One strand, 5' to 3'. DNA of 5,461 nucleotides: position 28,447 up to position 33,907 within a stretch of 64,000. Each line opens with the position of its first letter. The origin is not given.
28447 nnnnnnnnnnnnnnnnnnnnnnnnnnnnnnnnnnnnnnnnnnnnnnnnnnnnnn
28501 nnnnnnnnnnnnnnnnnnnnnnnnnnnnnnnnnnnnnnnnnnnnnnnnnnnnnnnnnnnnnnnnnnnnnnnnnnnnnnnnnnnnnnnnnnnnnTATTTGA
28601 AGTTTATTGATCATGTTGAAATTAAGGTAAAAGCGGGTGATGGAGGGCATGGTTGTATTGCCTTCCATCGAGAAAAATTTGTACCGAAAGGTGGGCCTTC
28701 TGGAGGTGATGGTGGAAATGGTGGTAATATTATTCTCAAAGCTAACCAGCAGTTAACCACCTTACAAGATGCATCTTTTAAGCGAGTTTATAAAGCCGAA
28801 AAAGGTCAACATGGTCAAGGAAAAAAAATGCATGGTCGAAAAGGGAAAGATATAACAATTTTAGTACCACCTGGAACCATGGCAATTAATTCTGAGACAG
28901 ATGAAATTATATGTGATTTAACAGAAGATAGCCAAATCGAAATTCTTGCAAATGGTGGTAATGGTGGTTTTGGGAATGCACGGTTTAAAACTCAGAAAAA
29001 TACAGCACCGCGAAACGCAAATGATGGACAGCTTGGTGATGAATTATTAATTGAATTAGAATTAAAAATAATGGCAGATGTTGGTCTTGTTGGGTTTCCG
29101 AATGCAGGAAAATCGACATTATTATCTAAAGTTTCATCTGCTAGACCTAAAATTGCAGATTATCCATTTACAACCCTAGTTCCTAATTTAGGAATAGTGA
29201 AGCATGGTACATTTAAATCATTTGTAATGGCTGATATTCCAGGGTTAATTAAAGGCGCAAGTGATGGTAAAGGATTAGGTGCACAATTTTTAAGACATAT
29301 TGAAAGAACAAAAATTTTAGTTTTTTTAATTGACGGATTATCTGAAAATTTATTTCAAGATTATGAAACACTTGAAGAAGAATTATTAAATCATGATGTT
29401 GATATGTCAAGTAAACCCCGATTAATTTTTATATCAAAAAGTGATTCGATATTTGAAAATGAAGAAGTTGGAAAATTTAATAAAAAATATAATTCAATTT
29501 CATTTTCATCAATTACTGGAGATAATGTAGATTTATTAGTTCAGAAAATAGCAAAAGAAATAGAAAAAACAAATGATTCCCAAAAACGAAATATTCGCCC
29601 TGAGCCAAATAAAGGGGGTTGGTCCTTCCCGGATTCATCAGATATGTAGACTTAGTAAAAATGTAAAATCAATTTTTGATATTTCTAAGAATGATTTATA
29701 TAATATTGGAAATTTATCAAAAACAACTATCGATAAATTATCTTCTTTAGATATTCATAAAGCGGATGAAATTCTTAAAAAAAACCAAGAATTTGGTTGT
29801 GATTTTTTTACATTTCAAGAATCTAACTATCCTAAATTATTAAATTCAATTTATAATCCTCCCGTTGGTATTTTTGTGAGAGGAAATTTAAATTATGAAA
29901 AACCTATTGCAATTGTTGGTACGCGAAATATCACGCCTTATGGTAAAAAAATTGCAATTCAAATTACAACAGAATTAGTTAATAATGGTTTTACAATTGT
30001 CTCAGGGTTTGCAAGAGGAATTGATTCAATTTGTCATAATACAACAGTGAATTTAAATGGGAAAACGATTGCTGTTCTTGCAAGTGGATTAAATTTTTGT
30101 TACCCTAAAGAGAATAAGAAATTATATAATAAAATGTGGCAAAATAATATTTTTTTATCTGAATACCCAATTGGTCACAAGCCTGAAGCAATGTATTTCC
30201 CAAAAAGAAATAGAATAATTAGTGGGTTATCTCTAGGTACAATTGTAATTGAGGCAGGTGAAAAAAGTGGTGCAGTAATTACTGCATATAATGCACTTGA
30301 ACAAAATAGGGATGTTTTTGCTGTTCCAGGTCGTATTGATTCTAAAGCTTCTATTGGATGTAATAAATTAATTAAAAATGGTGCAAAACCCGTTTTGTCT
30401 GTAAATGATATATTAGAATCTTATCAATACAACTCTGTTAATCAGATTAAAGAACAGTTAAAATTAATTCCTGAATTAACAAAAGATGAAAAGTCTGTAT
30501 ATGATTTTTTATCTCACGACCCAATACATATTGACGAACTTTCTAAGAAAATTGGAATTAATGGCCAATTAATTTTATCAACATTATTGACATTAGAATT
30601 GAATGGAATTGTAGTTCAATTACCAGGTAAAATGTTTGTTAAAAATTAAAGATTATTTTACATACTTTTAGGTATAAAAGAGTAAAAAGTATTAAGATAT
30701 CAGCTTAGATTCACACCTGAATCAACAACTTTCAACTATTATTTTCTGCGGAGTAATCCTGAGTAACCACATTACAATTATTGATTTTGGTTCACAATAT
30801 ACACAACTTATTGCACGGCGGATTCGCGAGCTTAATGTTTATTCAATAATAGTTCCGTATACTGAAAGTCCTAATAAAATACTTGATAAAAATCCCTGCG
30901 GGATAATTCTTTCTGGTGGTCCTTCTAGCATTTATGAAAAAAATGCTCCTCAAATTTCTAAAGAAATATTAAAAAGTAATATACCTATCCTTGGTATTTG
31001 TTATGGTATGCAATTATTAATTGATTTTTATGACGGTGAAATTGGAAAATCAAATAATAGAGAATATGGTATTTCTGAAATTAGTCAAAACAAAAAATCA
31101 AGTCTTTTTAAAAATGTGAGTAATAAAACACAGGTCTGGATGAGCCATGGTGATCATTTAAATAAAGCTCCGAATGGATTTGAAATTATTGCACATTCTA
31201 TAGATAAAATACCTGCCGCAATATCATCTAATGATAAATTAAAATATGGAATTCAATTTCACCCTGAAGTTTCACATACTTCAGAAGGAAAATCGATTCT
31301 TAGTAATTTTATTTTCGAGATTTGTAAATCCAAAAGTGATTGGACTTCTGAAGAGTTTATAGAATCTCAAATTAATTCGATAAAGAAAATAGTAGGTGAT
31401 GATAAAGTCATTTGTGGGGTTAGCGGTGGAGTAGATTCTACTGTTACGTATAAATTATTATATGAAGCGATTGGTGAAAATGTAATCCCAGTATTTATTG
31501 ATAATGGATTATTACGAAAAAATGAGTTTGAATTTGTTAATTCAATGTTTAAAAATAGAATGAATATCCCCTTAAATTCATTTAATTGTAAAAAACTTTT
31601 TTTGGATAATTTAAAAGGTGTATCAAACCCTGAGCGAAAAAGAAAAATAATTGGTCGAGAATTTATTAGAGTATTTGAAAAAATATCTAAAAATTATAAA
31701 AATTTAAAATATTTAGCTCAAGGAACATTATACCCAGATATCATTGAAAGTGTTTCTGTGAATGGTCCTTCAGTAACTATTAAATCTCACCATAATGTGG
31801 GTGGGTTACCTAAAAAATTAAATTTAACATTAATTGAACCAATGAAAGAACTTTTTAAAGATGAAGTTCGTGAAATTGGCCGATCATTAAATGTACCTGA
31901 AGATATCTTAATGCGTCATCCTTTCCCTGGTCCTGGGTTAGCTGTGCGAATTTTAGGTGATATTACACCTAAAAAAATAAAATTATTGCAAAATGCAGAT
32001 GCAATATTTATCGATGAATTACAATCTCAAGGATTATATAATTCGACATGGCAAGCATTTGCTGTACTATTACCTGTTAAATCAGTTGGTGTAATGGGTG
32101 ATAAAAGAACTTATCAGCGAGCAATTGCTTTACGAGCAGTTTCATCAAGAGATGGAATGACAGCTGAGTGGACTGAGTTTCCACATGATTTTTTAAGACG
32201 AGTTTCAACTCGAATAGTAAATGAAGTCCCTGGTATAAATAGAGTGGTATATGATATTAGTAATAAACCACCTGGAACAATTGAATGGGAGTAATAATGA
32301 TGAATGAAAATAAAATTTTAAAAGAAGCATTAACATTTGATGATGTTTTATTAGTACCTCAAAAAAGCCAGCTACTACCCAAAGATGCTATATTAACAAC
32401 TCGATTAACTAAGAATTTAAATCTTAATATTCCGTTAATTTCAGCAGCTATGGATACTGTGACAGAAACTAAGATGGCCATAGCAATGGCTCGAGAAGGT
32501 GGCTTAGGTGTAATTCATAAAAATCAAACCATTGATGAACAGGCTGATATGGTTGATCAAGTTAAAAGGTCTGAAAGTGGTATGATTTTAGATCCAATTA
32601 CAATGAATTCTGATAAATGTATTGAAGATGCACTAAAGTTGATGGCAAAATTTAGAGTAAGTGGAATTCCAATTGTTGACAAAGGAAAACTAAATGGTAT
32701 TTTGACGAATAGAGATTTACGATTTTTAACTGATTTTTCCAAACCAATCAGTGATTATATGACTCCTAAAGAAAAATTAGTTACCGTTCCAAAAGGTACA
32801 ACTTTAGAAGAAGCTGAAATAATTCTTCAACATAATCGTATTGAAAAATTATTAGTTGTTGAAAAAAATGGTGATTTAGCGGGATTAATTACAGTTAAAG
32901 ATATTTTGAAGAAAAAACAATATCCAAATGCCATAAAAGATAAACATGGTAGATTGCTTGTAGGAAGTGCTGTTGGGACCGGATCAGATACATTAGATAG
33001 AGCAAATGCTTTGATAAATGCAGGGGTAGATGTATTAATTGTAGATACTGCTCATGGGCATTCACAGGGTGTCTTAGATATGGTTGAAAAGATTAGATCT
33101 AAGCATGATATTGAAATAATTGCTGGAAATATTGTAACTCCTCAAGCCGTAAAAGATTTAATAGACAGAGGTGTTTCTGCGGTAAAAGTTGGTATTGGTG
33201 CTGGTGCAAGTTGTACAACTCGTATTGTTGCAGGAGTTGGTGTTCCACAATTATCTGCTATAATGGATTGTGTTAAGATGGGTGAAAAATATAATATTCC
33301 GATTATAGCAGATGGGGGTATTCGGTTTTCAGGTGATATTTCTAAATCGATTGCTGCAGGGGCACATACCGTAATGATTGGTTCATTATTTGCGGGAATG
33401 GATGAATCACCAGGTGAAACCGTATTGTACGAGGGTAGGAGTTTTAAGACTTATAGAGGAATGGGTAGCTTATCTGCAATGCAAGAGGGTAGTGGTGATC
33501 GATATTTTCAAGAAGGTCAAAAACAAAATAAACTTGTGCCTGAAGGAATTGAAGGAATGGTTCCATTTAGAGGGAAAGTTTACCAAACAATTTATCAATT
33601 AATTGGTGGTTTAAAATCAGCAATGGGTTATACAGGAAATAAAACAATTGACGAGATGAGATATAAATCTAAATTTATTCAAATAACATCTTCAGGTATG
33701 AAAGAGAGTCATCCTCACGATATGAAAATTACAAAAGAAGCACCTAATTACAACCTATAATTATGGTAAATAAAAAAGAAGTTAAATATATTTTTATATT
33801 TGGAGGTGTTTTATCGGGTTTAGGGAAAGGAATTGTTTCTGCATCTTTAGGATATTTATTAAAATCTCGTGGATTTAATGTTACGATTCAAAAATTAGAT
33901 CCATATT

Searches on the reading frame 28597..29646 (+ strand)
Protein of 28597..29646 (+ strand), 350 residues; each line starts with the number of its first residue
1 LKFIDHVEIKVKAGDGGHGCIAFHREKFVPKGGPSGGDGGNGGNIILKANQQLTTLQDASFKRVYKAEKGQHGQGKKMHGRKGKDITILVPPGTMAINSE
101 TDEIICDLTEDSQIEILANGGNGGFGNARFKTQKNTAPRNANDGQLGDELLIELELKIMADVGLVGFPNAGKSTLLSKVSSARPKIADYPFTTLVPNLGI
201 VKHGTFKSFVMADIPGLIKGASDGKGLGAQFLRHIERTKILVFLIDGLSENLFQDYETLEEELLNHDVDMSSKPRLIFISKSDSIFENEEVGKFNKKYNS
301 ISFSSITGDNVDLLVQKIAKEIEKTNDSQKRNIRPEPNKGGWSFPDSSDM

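Call 18: search_protein_families(library=pfam, proteins=[window:28597-29646:+], max_evalue=0.01)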
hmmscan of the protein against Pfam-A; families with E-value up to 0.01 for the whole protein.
window:28597-29646:+ (350 aa): 4 families
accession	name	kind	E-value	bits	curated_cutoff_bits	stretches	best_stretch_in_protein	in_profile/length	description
PF01018.28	GTP1_OBG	-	2.1e-58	196.8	27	1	4-158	1-155/155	GTP1/OBG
PF01926.29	MMR_HSR1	-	2.6e-24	86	21.9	1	161-280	1-112/113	50S ribosome-binding GTPase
PF02421.24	FeoB_N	-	1.8e-07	31.3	27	1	162-246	3-87/156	Ferrous iron transport protein B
PF00025.27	Arf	-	0.0014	18.6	22.3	1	164-284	19-127/174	ADP-ribosylation factor family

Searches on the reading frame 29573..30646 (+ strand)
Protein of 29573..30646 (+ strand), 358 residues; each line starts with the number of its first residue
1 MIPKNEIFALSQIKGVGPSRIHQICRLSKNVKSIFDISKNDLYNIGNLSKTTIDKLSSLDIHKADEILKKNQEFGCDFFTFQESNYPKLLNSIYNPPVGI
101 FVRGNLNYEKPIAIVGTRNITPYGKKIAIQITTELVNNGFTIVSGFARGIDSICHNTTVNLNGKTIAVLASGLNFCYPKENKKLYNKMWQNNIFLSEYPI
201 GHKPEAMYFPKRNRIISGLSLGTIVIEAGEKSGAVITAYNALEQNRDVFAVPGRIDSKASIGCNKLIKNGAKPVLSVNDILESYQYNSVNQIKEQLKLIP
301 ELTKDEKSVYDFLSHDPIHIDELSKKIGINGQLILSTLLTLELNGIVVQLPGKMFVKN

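Call 18: search_protein_families(library=pfam, proteins=[window:29573-30646:+], max_evalue=0.01)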
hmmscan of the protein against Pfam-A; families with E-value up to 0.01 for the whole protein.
window:29573-30646:+ (358 aa): 2 families
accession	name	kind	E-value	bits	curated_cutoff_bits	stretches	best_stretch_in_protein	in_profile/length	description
PF02481.21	DNA_processg_A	-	5.6e-78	261.4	29.6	1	73-275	4-211/212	DNA recombination-mediator protein A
PF17782.7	DprA_WH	-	1e-13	51.5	22.9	1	299-353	7-61/61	DprA winged helix domain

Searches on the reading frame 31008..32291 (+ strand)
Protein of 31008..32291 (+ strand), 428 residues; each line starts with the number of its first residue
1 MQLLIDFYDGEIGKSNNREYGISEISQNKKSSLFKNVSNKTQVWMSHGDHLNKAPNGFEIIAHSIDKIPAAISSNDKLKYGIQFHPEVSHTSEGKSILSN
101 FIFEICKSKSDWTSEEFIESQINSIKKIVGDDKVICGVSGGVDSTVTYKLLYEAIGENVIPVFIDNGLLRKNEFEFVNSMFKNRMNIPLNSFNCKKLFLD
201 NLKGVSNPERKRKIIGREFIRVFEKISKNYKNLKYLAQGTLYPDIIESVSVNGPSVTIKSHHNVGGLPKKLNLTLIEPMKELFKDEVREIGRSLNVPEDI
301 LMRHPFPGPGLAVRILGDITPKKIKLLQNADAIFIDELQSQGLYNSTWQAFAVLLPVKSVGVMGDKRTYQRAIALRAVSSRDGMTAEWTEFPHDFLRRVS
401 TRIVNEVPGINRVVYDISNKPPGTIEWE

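Call 9: search_protein_families(library=pfam, proteins=[window:31008-32291:+], max_evalue=0.001)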
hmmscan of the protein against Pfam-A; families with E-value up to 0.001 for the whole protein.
window:31008-32291:+ (428 aa): 5 families
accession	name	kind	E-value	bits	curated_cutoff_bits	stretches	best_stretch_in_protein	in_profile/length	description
PF00958.27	GMP_synt_C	-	4.7e-45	152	27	1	336-427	1-92/92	GMP synthase C terminal domain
PF00117.34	GATase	-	5.4e-19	69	22.8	1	1-104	82-189/190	Glutamine amidotransferase class-I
PF02540.23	NAD_synthase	-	6.3e-10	39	21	1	127-172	14-60/242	NAD synthase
PF07722.19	Peptidase_C26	-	4.2e-05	23.9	20.5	1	24-87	153-219/219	Peptidase C26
PF03054.22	tRNA_Me_trans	-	0.00045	20.4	20.6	0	133-167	2-35/202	tRNA methyl transferase HUP domain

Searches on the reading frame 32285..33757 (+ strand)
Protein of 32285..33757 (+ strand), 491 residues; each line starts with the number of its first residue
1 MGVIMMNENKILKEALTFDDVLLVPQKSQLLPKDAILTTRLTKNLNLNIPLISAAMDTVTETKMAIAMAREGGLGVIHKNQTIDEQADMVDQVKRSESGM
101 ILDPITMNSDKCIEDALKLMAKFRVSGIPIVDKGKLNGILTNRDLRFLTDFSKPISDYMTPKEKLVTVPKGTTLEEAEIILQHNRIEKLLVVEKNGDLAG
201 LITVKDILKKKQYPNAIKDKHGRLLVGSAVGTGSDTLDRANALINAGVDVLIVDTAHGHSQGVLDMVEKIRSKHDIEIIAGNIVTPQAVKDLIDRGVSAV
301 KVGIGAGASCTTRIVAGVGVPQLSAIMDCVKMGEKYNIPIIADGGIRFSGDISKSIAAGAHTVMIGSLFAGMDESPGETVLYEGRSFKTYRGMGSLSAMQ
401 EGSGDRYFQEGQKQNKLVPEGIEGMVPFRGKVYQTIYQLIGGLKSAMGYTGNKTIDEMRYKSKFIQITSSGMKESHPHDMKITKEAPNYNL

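Call 9: search_protein_families(library=pfam, proteins=[window:32285-33757:+], max_evalue=0.001)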
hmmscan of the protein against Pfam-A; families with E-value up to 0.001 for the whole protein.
window:32285-33757:+ (491 aa): 6 families
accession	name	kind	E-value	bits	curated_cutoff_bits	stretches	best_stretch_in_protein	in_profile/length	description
PF00478.31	IMPDH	-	2.1e-160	533.9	25.6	1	15-478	1-345/345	IMP dehydrogenase / GMP reductase domain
PF00571.33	CBS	-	1.6e-20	73.6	24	2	155-210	1-54/57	CBS domain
PF03060.21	NMO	-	3.9e-13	50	28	1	332-378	188-234/331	Nitronate monooxygenase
PF01070.24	FMN_dh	-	2.5e-08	33.8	24.9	1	264-369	207-305/350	FMN-dependent dehydrogenase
PF00977.27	His_biosynth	-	9.6e-06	25.6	23.6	0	331-368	67-104/228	Histidine biosynthesis protein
PF01645.23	Glu_synthase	-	0.00065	19.4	20.4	1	269-367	210-305/369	Conserved region in glutamate synthase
